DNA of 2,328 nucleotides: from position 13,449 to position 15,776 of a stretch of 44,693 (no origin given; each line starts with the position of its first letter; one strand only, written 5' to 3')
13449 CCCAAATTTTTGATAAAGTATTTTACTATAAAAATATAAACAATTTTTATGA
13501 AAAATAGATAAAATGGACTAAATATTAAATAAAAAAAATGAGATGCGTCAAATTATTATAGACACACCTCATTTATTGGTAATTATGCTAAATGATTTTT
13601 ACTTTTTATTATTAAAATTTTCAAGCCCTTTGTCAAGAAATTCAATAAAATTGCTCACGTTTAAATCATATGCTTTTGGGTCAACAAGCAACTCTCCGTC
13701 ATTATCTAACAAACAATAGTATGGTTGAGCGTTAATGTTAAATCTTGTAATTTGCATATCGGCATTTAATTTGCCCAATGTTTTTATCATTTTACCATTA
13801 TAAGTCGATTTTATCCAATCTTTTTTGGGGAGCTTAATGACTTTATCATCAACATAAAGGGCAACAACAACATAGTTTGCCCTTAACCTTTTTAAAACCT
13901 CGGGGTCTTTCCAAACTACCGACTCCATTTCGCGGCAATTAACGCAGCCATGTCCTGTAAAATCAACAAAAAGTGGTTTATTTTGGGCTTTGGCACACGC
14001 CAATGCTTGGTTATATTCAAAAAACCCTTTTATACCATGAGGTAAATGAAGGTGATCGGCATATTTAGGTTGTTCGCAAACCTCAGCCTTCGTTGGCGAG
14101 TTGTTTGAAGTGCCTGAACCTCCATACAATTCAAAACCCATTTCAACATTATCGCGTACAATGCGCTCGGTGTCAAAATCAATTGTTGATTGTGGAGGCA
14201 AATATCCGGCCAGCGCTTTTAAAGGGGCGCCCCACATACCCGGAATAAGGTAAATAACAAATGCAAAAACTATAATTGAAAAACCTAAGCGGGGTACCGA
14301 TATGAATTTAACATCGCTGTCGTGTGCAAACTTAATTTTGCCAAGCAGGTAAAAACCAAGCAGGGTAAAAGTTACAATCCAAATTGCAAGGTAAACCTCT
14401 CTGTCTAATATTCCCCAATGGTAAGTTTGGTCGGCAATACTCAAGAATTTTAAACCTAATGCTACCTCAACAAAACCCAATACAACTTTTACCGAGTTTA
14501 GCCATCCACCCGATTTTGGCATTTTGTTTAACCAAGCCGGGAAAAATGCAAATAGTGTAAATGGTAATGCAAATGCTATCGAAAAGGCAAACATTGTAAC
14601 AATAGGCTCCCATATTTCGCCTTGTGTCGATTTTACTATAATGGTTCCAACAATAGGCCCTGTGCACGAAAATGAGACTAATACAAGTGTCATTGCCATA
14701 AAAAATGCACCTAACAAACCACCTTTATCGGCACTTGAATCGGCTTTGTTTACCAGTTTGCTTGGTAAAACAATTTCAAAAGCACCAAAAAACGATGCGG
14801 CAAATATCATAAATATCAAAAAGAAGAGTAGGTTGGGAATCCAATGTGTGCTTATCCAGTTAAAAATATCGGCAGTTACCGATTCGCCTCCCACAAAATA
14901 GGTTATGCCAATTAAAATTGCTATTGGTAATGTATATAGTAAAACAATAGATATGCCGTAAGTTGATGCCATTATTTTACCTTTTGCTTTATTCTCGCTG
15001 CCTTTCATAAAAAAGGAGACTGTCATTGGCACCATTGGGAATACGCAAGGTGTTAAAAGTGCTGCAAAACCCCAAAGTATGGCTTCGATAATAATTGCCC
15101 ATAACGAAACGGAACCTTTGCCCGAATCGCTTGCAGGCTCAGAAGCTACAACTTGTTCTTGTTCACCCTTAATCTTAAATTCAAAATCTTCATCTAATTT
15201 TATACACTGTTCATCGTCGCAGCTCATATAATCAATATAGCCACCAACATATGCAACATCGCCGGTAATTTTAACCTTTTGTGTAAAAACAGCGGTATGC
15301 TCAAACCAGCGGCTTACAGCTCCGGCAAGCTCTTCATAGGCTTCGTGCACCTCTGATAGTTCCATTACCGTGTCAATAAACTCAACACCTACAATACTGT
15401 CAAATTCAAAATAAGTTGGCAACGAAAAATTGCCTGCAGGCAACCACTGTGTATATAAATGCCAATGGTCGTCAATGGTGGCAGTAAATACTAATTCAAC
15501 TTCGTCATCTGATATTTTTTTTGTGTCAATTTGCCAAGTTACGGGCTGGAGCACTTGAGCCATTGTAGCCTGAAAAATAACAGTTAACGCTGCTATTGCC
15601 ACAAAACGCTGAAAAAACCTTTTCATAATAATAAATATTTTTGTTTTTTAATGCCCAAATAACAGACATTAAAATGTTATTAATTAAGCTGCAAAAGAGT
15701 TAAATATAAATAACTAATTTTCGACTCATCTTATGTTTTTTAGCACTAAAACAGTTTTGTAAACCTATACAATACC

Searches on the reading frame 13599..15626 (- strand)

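Call 9: search_protein_families(library=pfam, proteins=[window:13599-15626:-], max_evalue=0.001)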
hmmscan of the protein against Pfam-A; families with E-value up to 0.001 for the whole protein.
window:13599-15626:- (675 aa): 4 families
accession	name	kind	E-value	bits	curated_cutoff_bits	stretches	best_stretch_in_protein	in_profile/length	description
PF02683.22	DsbD_TM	-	2.4e-22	79.8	27.1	1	176-393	2-213/219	Cytochrome C biogenesis protein transmembrane domain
PF13899.12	Thioredoxin_7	-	3.6e-12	46.7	27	1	538-592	6-60/83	Thioredoxin-like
PF13098.12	Thioredoxin_2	-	5.8e-07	30.3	27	1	545-643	1-85/104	Thioredoxin-like domain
PF03190.21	Thioredox_DsbH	-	0.00016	22.1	27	1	539-590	27-78/163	Protein of unknown function, DUF255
